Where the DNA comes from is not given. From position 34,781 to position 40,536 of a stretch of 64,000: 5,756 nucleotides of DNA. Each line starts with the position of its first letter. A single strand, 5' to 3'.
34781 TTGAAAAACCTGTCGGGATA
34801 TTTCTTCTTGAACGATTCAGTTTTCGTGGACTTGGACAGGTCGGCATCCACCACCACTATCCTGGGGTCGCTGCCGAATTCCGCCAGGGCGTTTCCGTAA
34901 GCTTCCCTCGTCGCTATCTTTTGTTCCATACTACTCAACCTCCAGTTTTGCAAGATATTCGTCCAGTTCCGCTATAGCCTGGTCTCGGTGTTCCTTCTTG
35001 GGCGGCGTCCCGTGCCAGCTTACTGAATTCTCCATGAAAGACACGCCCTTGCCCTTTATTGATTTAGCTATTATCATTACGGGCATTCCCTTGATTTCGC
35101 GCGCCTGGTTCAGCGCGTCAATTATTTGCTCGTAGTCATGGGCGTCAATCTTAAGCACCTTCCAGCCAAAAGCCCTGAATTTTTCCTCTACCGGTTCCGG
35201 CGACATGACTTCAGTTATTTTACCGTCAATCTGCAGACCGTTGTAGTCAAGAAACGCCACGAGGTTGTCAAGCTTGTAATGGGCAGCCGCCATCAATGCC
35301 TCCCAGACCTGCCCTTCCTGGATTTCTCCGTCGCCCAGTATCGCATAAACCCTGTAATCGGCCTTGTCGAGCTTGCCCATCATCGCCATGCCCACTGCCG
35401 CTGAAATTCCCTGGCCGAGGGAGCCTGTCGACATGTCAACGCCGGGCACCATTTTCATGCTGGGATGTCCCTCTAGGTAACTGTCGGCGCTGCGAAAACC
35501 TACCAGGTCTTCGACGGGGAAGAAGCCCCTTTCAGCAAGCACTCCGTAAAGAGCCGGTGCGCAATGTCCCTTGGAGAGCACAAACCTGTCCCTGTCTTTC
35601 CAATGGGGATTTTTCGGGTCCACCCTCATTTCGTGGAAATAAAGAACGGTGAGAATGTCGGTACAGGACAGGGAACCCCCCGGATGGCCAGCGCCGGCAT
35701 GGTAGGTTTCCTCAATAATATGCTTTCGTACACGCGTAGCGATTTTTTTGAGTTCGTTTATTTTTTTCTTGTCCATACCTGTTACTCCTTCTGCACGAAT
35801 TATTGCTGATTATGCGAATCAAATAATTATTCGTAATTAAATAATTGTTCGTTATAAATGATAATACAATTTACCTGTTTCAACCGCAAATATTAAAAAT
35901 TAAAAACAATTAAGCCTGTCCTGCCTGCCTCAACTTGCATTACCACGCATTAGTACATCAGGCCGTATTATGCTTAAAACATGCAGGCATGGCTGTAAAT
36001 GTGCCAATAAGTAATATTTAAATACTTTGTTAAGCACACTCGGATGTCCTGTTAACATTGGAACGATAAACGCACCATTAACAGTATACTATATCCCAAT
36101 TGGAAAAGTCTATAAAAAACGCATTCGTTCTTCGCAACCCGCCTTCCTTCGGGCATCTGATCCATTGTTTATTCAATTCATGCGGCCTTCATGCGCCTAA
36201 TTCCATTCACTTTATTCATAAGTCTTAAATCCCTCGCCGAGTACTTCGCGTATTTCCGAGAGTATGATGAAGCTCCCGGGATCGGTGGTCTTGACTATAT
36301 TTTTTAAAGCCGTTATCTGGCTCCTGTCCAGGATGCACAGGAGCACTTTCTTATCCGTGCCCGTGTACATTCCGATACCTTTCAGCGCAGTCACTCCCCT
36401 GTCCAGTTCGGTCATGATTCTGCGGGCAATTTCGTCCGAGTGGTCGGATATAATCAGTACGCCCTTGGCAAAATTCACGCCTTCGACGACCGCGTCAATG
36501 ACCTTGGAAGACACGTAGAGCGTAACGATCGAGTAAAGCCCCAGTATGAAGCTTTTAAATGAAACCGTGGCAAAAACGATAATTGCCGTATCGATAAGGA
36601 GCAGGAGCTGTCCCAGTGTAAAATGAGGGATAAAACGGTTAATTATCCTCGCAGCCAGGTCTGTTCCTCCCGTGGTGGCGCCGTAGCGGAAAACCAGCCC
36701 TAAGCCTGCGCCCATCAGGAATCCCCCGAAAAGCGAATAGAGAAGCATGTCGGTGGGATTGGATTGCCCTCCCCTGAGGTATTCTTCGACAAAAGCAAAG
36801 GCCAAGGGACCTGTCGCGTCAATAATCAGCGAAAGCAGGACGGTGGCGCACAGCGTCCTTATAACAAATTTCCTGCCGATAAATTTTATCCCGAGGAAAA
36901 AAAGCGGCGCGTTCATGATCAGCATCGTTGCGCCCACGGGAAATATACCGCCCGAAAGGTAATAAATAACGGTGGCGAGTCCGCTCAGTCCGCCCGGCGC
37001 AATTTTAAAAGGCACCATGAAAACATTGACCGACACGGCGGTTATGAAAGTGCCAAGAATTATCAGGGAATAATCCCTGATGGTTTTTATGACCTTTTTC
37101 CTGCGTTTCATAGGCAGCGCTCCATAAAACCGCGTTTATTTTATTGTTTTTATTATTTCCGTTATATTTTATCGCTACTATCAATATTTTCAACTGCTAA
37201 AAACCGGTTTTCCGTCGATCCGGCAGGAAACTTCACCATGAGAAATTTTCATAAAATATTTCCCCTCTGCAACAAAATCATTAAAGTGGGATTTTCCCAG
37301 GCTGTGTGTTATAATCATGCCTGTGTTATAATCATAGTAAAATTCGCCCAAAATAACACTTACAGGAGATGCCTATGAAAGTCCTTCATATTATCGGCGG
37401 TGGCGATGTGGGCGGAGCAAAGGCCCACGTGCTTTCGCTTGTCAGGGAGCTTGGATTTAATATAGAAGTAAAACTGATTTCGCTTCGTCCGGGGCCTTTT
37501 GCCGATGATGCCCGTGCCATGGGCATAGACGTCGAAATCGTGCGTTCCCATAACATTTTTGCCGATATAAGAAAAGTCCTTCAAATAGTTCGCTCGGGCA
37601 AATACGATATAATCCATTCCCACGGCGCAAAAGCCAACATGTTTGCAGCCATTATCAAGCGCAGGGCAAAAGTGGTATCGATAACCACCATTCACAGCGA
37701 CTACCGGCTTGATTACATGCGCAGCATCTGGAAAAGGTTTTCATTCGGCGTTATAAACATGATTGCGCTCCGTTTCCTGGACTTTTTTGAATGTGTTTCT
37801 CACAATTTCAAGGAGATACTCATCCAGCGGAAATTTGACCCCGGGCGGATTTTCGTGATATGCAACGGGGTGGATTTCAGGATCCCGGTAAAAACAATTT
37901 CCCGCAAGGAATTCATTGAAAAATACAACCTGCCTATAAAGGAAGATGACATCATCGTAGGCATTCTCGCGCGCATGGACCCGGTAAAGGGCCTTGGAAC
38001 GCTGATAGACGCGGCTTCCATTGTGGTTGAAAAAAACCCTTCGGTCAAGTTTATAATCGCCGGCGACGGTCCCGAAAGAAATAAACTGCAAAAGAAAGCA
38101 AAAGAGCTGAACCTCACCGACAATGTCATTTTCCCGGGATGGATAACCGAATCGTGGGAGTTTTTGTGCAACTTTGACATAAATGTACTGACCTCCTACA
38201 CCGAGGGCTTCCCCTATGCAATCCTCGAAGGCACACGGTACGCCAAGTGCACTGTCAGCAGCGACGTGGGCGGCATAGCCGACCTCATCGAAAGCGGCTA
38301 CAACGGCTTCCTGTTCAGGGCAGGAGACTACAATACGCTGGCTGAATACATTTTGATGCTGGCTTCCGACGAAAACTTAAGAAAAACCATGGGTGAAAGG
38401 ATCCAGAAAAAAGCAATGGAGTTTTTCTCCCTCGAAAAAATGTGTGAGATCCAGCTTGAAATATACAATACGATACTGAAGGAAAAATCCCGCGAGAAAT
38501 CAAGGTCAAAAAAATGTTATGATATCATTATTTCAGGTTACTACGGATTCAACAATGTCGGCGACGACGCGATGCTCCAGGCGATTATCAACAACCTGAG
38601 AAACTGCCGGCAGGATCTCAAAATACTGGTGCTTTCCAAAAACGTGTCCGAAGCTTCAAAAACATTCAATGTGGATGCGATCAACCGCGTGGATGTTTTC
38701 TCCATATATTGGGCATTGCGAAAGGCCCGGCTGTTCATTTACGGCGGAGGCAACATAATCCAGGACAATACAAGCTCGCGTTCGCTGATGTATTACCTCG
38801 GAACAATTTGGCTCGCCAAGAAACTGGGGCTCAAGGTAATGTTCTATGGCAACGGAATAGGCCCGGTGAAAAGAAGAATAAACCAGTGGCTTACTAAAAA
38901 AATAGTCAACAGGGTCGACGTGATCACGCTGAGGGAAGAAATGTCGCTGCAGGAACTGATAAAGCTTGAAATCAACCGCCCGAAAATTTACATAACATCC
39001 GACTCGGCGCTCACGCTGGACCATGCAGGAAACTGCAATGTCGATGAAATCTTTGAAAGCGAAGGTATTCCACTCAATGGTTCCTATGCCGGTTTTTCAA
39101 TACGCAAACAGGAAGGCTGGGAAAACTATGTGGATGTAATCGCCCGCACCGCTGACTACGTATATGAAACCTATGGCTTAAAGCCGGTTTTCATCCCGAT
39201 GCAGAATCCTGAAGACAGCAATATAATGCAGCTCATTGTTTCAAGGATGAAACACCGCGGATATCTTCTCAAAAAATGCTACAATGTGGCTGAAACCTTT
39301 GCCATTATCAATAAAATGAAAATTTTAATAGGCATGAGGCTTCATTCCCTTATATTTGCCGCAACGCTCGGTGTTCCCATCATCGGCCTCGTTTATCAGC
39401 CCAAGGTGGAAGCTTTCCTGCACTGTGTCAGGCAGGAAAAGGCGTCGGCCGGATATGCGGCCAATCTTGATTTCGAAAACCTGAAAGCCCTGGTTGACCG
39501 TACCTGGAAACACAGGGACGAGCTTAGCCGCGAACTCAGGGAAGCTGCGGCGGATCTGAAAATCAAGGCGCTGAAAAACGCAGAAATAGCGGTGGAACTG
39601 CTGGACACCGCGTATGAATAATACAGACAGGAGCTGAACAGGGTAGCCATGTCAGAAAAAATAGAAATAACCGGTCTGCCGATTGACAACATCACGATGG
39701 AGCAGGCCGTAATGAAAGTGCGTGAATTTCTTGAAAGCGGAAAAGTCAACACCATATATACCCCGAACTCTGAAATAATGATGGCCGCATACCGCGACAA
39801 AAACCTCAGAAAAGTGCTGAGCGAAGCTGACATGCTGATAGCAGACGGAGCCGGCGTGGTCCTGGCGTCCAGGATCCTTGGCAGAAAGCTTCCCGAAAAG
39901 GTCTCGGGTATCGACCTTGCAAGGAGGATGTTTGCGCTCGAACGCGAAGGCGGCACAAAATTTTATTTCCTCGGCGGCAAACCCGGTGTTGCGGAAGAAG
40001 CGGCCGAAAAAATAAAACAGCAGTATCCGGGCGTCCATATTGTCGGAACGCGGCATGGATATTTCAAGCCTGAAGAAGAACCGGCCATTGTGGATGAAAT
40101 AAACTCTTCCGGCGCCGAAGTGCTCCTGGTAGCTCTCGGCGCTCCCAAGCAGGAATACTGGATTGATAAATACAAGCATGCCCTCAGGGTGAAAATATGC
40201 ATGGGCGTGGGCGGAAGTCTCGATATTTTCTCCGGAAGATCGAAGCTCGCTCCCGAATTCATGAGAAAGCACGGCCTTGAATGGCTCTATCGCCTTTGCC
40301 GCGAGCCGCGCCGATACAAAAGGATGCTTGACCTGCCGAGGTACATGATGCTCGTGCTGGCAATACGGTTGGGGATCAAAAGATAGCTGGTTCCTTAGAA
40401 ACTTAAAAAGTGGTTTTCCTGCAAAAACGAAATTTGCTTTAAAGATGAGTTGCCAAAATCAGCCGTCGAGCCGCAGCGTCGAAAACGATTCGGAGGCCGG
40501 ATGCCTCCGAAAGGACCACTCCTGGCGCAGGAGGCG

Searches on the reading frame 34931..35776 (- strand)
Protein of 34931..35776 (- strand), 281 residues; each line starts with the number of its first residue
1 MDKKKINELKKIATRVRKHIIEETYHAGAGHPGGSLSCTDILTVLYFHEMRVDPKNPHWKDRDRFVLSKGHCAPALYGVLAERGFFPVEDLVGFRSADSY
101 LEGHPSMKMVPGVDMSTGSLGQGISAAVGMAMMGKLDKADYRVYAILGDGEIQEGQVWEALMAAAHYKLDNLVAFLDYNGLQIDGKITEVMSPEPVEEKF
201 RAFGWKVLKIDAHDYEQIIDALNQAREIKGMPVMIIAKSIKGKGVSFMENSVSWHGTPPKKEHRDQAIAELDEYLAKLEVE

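Call 18: search_protein_families(library=pfam, proteins=[window:34931-35776:-])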
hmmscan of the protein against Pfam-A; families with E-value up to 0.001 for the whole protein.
window:34931-35776:- (281 aa): 5 families
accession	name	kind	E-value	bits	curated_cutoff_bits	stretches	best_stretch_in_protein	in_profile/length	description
PF00456.26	Transketolase_N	-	1.5e-61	208.7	22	1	11-263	4-267/334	Transketolase, thiamine diphosphate binding domain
PF13292.11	DXP_synthase_N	-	1.4e-14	54.5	21.2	1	5-187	14-179/274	1-deoxy-D-xylulose-5-phosphate synthase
PF00676.26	E1_dh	-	1.8e-07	30.9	22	1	118-228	101-210/300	Dehydrogenase E1 component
PF02775.26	TPP_enzyme_C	-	3.1e-07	30.8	21.9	1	116-231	26-146/151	Thiamine pyrophosphate enzyme, C-terminal TPP binding domain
PF09364.15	XFP_N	-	5.5e-07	29.2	23.7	1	108-221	130-243/364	XFP N-terminal domain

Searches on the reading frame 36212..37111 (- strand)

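Call 18: search_protein_families(library=pfam, proteins=[window:36212-37111:-])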
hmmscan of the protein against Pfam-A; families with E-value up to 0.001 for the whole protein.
window:36212-37111:- (299 aa): 2 families
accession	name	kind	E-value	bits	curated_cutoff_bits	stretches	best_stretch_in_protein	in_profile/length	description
PF02588.21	YitT_membrane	-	1.2e-58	198.3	24.3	1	13-233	1-205/205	Uncharacterised 5xTM membrane BCR, YitT family COG1284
PF10035.14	DUF2179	-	1.5e-20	73.2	22.8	1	238-292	1-55/55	Uncharacterized protein conserved in bacteria (DUF2179)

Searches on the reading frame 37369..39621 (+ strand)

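Call 18: search_protein_families(library=pfam, proteins=[window:37369-39621:+])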
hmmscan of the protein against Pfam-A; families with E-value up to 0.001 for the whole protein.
window:37369-39621:+ (750 aa): 6 families
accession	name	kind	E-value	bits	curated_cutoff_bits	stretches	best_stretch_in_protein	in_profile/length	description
PF04230.19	PS_pyruv_trans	-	8.7e-41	141.1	25.3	1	396-677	1-279/280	Polysaccharide pyruvyl transferase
PF00534.26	Glycos_transf_1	-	1.4e-36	126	26.4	1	187-347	8-171/172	Glycosyl transferases group 1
PF13692.12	Glyco_trans_1_4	-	3e-30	105.8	27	1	196-334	3-142/142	Glycosyl transferases group 1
PF13439.12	Glyco_transf_4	-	1.7e-23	83.9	28.5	1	14-169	1-167/170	Glycosyltransferase Family 4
PF13579.12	Glyco_trans_4_4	-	7.4e-15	56.1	29.7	1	15-167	1-158/158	Glycosyl transferase 4-like domain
PF13477.12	Glyco_trans_4_2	-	2.4e-08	34.7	23.4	1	18-112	10-111/139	Glycosyl transferase 4-like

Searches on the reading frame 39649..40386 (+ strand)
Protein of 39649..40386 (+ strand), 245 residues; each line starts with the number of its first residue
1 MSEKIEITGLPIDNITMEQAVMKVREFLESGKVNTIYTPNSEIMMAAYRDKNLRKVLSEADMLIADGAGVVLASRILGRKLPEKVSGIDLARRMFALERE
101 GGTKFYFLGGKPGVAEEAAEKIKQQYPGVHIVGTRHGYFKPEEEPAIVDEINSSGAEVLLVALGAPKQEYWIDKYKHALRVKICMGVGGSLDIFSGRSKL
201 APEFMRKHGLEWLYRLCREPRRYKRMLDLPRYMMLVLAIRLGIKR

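Call 17: find_encoding_contigs(protein=window:39649-40386:+, flank=5000, max_places=8)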
Protein window:39649-40386:+ (245 aa): no gene with exactly this product is on record in the collection.

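Call 18: search_protein_families(library=pfam, proteins=[window:39649-40386:+])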
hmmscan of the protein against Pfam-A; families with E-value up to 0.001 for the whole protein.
window:39649-40386:+ (245 aa): 1 family
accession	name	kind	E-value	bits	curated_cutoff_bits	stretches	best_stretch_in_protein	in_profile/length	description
PF03808.19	Glyco_tran_WecG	-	1.5e-67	227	27.4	1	60-226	1-167/168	Glycosyl transferase WecG/TagA/CpsF family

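Call 19: find_homologous_proteins(query=window:39649-40386:+, max_evalue=1e-40)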
Query window:39649-40386:+ (245 aa): 5344 proteins with E <= 1e-40 among 8000 candidates; the best 120 are listed.
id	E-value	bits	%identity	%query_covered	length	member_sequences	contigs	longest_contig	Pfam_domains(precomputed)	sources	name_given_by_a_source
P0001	8.9e-158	541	100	100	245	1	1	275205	PF03808.20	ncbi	-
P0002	2.5e-105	369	68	100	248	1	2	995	PF03808.20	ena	-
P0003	1.8e-96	340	62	100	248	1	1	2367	PF03808.20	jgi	-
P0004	1.2e-95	337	60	98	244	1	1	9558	PF03808.20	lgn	-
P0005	1.4e-95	337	63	98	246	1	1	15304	PF03808.20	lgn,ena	-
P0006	2.3e-95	337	60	98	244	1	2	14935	PF03808.20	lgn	-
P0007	6.0e-95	335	59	99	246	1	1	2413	PF03808.20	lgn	-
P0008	6.3e-94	332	63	98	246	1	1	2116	PF03808.20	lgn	-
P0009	1.1e-93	331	62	98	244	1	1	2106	PF03808.20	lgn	-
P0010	2.7e-93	330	61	98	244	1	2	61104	PF03808.20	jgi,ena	-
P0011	5.3e-93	329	59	100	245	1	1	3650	PF03808.20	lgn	-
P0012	6.0e-93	329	61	97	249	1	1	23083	PF03808.20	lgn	-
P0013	6.6e-93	329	60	100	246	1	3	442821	PF03808.20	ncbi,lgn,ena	-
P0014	1.0e-92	328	59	100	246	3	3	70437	PF03808.20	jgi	jgi:N-acetylglucosaminyldiphosphoundecaprenol N-acetyl-beta-D-mannosaminyltransferase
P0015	1.0e-92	328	60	98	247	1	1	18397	PF03808.20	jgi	-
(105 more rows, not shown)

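Call 21: find_encoding_contigs(protein=P0001, flank=10000, max_places=5)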
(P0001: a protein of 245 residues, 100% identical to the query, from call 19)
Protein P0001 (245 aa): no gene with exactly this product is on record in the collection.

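Call 22: list_cluster_members(proteins=[P0001, P0002])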
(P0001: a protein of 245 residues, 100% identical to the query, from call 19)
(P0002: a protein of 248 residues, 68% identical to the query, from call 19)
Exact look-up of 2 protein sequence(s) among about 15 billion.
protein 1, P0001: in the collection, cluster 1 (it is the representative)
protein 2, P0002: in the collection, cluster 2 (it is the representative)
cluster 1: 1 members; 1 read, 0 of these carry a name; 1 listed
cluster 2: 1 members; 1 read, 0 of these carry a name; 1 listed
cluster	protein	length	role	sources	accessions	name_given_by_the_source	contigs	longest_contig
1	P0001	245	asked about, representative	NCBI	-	-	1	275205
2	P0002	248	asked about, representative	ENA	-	-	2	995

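Call 39: find_encoding_contigs(protein=P0002, flank=5000, max_places=5)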
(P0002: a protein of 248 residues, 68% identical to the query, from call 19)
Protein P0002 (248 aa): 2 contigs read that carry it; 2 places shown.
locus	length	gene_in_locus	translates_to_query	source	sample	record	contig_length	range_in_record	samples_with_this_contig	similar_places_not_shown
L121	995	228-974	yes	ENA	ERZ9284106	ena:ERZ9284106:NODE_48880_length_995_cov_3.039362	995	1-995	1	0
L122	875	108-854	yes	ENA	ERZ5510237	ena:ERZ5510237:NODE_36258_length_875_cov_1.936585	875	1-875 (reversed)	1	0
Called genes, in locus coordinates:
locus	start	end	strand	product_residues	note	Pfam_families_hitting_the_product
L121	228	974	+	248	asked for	PF03808:Glyco_tran_WecG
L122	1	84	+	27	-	?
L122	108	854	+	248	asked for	PF03808:Glyco_tran_WecG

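Call 45: find_encoding_contigs(protein=P0005, flank=10000, max_places=3)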
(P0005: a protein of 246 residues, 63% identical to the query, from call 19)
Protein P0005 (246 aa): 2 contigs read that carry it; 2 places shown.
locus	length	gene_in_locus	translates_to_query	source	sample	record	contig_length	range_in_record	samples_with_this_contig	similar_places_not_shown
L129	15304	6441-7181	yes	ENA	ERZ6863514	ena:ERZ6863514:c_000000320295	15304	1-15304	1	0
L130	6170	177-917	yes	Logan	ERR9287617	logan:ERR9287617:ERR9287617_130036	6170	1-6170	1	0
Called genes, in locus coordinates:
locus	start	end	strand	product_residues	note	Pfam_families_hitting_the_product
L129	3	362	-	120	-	?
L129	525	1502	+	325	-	PF00892:EamA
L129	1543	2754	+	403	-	PF15632:ATPgrasp_Ter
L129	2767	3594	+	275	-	PF02811:PHP (weak)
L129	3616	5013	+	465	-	PF01522:Polysacc_deac_1, PF00395:SLH (weak)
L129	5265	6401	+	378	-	PF13439:Glyco_transf_4, PF13477:Glyco_trans_4_2, PF13579:Glyco_trans_4_4, PF00534:Glycos_transf_1, PF13692:Glyco_trans_1_4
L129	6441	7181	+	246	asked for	PF03808:Glyco_tran_WecG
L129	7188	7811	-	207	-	-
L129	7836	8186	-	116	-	PF02452:PemK_toxin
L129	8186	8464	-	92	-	PF01402:RHH_1 (weak), PF27083:MazE_antitoxin_C (weak)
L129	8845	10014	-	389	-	PF01168:Ala_racemase_N, PF00842:Ala_racemase_C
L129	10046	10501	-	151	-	PF00571:CBS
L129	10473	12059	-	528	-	PF03853:YjeF_N, PF01256:Carb_kinase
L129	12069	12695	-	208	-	-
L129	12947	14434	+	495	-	PF01943:Polysacc_synt, PF03023:MurJ, PF13440:Polysacc_synt_3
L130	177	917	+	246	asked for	PF03808:Glyco_tran_WecG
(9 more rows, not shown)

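Call 59: find_encoding_contigs(protein=P0013, flank=10000, max_places=2)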
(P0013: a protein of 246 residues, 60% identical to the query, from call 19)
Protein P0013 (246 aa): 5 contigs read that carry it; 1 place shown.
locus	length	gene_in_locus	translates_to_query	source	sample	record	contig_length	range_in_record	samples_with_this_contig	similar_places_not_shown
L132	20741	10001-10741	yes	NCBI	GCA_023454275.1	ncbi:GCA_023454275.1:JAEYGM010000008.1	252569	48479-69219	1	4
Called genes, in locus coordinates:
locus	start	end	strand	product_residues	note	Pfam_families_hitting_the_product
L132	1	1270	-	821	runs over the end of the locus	PF00672:HAMP (faint), PF18947:HAMP_2, PF00015:MCPsignal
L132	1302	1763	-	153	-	PF01584:CheW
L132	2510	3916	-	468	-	PF01545:Cation_efflux, PF16916:ZT_dimer, PF14535:AMP-binding_C_2 (faint), PF16916:ZT_dimer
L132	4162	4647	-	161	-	PF04525:LOR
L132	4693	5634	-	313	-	PF02779:Transket_pyr, PF02780:Transketolase_C, PF22613:Transketolase_C_1 (weak)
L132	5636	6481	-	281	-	PF00456:Transketolase_N, PF13292:DXP_synthase_N, PF09364:XFP_N (weak), PF00676:E1_dh, PF02775:TPP_enzyme_C (weak)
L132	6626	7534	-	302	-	PF02588:YitT_membrane, PF10035:DUF2179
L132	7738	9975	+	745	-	PF13439:Glyco_transf_4, PF13477:Glyco_trans_4_2 (weak), PF13579:Glyco_trans_4_4, PF00534:Glycos_transf_1, PF13692:Glyco_trans_1_4, PF04230:PS_pyruv_trans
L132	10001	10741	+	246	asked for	PF03808:Glyco_tran_WecG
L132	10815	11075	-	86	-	-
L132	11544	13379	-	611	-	PF12831:FAD_oxidored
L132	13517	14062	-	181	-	-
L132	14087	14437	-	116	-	PF02452:PemK_toxin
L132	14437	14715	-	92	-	PF01402:RHH_1 (weak)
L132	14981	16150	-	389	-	PF01168:Ala_racemase_N, PF00842:Ala_racemase_C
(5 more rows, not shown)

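Call 60: find_encoding_contigs(protein=P0010, flank=10000, max_places=2)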
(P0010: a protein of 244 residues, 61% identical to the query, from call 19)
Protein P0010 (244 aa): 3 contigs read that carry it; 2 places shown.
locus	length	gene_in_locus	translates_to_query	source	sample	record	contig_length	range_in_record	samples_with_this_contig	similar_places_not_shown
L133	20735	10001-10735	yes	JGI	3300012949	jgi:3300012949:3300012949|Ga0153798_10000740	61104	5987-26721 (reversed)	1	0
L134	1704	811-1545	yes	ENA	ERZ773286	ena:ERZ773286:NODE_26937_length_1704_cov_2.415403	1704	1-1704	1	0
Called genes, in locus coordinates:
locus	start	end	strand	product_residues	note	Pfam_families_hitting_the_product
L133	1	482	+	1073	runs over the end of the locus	PF25596:CPSase_L_D1, PF02786:CPSase_L_D2, PF02787:CPSase_L_D3, PF25596:CPSase_L_D1, PF02655:ATP-grasp_3, PF02786:CPSase_L_D2, PF02222:ATP-grasp, PF07478:Dala_Dala_lig_C, +5 more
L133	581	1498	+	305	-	PF02729:OTCace_N, PF00185:OTCace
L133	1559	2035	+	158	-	PF13673:Acetyltransf_10, PF00583:Acetyltransf_1, PF13508:Acetyltransf_7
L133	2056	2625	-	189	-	PF13302:Acetyltransf_3, PF13420:Acetyltransf_4 (faint), PF00583:Acetyltransf_1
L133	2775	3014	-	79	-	-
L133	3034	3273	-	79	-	PF12900:Pyridox_ox_2 (weak)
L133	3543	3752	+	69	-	-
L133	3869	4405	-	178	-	PF01891:CbiM (weak), PF07155:ECF-ribofla_trS, PF12822:ECF_trnsprt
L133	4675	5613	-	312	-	PF02779:Transket_pyr, PF02780:Transketolase_C, PF22613:Transketolase_C_1 (weak), PF17147:PFOR_II (weak)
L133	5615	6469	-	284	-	PF09364:XFP_N, PF13292:DXP_synthase_N, PF00456:Transketolase_N, PF00676:E1_dh, PF02775:TPP_enzyme_C (faint)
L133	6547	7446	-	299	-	PF02588:YitT_membrane, PF10035:DUF2179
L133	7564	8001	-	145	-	PF22381:Staph_reg_Sar_Rot, PF01047:MarR, PF12802:MarR_2, PF13463:HTH_27 (weak)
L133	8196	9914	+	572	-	PF00884:Sulfatase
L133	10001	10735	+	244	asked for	PF03808:Glyco_tran_WecG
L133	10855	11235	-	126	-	PF02452:PemK_toxin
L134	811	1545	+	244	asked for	PF03808:Glyco_tran_WecG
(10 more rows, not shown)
